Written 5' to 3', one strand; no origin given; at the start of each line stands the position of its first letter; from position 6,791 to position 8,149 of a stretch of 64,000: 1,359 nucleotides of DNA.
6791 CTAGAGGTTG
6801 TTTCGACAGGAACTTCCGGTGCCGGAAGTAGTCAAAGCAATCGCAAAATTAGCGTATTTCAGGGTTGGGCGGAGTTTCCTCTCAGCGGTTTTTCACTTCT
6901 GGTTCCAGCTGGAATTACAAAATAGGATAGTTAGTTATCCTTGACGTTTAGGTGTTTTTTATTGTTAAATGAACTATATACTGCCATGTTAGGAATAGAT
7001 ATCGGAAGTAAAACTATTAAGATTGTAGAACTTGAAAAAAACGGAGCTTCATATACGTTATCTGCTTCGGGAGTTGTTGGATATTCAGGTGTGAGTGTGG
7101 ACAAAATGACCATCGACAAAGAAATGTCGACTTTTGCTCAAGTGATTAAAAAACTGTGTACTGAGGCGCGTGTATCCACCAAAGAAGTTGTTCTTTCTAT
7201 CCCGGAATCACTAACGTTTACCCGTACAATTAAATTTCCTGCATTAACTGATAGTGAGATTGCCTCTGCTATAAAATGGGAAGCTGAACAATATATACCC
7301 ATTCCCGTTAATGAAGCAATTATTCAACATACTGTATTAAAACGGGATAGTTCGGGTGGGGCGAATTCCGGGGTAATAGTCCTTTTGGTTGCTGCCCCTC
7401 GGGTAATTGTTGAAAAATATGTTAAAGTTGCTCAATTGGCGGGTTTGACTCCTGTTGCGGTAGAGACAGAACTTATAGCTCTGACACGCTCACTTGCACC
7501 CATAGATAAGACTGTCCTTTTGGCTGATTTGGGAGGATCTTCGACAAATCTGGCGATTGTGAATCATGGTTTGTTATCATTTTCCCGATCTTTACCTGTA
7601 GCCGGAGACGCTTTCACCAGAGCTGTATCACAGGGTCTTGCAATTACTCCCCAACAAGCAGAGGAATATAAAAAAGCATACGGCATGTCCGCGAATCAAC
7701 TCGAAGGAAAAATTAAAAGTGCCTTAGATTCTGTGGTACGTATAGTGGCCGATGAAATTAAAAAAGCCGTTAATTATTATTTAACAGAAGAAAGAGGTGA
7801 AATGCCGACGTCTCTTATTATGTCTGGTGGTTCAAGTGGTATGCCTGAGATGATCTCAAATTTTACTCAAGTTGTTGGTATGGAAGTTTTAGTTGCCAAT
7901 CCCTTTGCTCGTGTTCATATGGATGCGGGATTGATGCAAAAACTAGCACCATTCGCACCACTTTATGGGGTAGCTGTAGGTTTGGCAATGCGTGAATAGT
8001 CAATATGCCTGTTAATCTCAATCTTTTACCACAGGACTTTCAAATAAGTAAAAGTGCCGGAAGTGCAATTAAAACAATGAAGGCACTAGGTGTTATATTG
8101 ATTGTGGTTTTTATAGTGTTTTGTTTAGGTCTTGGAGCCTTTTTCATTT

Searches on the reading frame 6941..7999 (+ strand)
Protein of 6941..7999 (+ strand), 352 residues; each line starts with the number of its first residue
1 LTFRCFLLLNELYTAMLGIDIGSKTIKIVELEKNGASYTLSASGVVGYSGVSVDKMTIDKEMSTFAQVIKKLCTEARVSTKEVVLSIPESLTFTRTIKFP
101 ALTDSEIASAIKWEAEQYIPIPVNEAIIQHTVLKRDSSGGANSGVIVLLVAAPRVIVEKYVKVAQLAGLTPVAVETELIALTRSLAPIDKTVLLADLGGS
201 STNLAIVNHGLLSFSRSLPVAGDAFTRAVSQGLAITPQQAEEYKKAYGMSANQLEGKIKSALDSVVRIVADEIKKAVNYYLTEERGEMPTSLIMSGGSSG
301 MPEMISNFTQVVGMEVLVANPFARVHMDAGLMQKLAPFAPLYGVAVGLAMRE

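Call 93: search_protein_families(library=ncbifam, proteins=[window:6941-7999:+], max_evalue=1e-10)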
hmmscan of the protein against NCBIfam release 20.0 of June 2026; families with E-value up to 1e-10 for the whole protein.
window:6941-7999:+ (352 aa): 3 families
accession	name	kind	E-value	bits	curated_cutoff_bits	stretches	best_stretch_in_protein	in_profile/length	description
TIGR01175.1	pilM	subfamily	3e-56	190.9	133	1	15-352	4-347/348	type IV pilus assembly protein PilM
NF045709.1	Amuc_1101_fam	equivalog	4.5e-36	124.9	650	1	17-351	8-348/608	Amuc_1101 family PilM-like pilus complex protein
TIGR01174.1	ftsA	equivalog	5.7e-11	42.1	175.85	0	149-260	152-266/371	cell division protein FtsA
